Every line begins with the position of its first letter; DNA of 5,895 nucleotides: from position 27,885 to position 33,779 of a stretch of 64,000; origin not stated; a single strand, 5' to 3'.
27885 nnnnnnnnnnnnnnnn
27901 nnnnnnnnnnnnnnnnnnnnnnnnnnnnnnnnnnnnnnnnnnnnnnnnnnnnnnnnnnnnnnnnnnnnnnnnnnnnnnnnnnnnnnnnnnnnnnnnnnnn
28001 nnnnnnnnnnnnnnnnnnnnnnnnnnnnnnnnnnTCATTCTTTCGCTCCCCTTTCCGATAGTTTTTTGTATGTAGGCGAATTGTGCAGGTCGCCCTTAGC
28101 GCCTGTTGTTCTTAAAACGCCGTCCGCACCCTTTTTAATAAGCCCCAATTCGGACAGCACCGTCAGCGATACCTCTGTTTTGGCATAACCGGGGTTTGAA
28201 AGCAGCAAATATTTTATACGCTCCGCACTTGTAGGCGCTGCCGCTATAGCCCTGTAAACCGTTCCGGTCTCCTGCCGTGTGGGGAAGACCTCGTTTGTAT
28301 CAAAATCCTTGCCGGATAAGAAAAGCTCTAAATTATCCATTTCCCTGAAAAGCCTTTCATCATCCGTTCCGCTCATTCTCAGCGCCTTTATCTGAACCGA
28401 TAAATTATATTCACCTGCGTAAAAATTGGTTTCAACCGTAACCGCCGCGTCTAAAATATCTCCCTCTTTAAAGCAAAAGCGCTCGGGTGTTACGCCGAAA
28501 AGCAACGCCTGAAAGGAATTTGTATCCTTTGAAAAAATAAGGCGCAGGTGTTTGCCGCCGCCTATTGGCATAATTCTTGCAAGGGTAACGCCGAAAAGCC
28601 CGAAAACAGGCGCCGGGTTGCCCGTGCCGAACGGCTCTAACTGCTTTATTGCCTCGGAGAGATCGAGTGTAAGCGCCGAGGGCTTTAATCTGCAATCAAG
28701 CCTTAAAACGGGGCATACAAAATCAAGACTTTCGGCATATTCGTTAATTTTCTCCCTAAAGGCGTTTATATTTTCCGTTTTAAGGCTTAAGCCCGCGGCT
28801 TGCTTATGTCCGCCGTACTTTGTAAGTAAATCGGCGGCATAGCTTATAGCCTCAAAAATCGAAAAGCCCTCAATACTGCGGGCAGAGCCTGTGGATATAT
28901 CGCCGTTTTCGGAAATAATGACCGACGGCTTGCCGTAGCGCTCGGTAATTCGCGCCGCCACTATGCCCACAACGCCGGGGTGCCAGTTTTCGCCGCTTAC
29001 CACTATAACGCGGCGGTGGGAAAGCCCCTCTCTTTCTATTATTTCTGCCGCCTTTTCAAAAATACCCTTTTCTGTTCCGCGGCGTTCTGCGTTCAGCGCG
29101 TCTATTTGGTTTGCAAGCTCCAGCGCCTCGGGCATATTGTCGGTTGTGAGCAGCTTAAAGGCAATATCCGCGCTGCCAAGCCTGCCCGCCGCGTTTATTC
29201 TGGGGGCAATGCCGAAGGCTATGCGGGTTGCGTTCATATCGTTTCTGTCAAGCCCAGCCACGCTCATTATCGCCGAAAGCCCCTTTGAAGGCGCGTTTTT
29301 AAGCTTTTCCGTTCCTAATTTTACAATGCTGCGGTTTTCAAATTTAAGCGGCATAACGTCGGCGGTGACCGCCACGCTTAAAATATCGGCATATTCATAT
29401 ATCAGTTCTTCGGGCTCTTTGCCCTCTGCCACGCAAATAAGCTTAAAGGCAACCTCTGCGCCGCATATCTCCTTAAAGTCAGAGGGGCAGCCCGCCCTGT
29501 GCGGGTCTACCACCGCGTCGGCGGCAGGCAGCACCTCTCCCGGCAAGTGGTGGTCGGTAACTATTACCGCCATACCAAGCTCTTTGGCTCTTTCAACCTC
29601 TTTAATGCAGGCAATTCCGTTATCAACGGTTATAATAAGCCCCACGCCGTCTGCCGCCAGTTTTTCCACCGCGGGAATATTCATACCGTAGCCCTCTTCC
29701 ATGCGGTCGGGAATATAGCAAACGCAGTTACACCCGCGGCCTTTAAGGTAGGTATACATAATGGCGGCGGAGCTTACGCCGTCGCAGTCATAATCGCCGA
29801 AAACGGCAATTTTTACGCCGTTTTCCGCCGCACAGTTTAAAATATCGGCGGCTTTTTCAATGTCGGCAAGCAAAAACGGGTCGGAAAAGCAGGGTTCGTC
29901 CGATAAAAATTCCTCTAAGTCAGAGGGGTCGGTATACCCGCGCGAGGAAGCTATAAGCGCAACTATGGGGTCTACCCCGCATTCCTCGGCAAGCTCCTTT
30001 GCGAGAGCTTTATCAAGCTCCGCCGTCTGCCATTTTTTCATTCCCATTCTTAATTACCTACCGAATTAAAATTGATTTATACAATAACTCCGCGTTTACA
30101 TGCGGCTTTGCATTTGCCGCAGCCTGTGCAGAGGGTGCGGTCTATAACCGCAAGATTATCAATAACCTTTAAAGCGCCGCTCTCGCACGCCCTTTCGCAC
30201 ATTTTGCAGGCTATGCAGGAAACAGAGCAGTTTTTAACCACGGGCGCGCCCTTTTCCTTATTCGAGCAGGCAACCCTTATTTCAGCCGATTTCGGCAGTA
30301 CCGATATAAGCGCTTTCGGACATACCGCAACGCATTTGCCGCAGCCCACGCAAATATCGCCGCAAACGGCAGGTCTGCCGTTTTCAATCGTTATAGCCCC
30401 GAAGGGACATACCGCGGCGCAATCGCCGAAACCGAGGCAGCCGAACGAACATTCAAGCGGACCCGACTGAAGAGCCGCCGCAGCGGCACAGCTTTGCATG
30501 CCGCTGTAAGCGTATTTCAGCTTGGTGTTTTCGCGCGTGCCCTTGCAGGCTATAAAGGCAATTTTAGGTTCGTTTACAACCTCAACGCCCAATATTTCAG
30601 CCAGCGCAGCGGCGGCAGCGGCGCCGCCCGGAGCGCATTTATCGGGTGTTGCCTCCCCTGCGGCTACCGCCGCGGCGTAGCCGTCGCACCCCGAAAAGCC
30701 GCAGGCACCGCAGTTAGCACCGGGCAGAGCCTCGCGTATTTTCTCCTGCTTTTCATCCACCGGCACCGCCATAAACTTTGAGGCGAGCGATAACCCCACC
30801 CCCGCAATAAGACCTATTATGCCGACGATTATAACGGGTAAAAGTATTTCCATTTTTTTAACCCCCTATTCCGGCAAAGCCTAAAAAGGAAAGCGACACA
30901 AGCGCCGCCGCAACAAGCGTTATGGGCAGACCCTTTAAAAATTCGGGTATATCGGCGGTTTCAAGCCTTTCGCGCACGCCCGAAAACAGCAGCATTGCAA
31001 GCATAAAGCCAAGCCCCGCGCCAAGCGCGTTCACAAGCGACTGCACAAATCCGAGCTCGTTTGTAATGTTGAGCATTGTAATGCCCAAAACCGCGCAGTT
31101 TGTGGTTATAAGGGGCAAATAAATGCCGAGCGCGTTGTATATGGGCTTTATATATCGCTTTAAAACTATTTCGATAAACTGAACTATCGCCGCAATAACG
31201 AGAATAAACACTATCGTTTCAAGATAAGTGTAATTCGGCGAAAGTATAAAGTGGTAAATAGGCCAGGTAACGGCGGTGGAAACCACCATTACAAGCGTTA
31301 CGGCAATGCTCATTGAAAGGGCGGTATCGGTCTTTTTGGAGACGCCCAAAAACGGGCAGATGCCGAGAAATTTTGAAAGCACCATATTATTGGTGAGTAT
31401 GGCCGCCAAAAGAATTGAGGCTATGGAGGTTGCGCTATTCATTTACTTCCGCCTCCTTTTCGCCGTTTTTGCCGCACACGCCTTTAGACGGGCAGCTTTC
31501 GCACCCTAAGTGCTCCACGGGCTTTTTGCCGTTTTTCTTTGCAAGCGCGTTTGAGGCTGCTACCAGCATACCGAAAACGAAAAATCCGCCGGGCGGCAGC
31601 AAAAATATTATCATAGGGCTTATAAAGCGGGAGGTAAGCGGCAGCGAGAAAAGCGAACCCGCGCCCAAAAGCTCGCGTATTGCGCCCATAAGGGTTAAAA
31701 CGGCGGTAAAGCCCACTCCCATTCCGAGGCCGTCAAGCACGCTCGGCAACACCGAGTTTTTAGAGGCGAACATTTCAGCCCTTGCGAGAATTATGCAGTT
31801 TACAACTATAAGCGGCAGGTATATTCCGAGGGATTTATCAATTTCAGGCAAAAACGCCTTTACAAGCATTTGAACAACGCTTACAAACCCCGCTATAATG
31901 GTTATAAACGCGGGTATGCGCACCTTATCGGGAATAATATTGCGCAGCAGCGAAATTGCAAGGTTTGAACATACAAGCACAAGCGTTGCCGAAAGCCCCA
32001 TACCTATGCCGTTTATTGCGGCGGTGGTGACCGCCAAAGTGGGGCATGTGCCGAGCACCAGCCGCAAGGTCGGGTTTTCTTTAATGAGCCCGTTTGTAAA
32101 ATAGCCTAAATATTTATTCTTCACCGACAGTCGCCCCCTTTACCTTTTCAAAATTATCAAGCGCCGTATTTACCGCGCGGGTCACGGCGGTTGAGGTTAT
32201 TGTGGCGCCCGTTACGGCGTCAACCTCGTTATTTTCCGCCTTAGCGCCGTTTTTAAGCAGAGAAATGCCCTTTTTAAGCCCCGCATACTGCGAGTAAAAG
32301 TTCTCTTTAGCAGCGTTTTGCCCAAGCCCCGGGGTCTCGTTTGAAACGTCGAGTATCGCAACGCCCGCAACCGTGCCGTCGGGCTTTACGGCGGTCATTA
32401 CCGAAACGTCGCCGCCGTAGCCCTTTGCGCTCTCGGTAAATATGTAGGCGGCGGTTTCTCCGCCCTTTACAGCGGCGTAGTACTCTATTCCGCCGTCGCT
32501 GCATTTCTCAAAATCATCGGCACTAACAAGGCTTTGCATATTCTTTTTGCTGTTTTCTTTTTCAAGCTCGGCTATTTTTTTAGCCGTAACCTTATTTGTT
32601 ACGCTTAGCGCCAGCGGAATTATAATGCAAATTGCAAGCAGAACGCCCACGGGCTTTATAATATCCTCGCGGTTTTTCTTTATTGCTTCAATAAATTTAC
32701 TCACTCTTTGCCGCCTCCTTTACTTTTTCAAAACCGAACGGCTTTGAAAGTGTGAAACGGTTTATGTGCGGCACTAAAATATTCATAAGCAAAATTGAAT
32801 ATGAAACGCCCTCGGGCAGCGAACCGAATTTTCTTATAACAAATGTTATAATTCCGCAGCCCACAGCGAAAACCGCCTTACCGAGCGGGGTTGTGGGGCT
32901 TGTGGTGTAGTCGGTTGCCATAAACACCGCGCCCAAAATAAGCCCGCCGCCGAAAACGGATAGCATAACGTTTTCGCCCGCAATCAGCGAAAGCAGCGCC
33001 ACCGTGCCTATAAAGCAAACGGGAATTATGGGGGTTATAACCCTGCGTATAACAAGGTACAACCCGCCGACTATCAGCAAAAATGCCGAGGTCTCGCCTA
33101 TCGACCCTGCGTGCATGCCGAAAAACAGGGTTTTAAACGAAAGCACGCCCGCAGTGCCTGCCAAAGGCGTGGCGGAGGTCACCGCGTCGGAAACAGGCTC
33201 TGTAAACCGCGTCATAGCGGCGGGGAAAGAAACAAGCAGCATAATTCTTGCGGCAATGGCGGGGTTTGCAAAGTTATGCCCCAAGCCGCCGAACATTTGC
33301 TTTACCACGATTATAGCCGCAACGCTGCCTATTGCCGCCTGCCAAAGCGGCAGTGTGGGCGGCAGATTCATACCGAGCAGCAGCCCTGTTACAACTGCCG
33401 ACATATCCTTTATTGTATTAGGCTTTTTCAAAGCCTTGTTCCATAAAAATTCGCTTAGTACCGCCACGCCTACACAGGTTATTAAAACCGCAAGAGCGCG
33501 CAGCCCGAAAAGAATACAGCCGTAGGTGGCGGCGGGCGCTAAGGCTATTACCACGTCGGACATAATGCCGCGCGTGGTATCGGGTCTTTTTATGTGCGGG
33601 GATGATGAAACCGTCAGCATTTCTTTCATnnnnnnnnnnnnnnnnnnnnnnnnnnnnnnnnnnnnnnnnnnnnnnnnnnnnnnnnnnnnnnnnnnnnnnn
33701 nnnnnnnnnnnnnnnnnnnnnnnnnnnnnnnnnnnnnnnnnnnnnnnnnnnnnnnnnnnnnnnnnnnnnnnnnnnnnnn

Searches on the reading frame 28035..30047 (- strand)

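Call 90: search_protein_families(library=pfam, proteins=[window:28035-30047:-], max_evalue=0.00001)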
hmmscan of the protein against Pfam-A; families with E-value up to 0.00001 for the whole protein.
window:28035-30047:- (670 aa): 3 families
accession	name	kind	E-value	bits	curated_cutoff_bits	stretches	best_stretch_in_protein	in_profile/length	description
PF01368.27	DHH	-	6.2e-29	101.2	28.1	1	79-226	1-124/125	DHH family, N-terminal domain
PF17768.7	RecJ_OB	-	8.9e-23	80.8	27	1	450-554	1-106/107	RecJ OB domain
PF02272.25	DHHA1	-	2.2e-17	63.8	25.9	1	347-439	4-101/102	DHHA1 domain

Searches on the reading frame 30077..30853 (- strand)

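Call 90: search_protein_families(library=pfam, proteins=[window:30077-30853:-], max_evalue=0.00001)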
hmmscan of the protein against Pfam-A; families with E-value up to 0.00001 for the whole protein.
window:30077-30853:- (258 aa): 7 families
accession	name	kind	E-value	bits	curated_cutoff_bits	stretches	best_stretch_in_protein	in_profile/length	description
PF04060.18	FeS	-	1.6e-13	50.6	23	1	43-75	1-33/33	Putative Fe-S cluster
PF00037.32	Fer4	-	3.9e-13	49.1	21.1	0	236-257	2-23/24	4Fe-4S binding domain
PF12837.12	Fer4_6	-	2.4e-10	40.3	25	0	235-257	2-24/24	4Fe-4S binding domain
PF13187.11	Fer4_9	-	4.7e-10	39.8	27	0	139-181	2-50/52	4Fe-4S dicluster domain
PF12838.12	Fer4_7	-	3.4e-09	37.5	27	1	168-227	2-52/52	4Fe-4S dicluster domain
PF25160.1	LdpA_Fe-S-bd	-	5.6e-08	32.9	27.6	1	145-185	9-45/49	LdpA Fe-S cluster-binding domain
PF14697.11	Fer4_21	-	1.4e-07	32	35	0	139-181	8-55/59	4Fe-4S dicluster domain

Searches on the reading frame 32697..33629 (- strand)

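Call 90: search_protein_families(library=pfam, proteins=[window:32697-33629:-], max_evalue=0.00001)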
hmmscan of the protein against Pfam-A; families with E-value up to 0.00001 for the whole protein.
window:32697-33629:- (310 aa): 1 family
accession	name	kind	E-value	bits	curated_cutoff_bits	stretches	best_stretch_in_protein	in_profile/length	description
PF03116.20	NQR2_RnfD_RnfE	-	5.4e-109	364.6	27.7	1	6-299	1-296/296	NQR2, RnfD, RnfE family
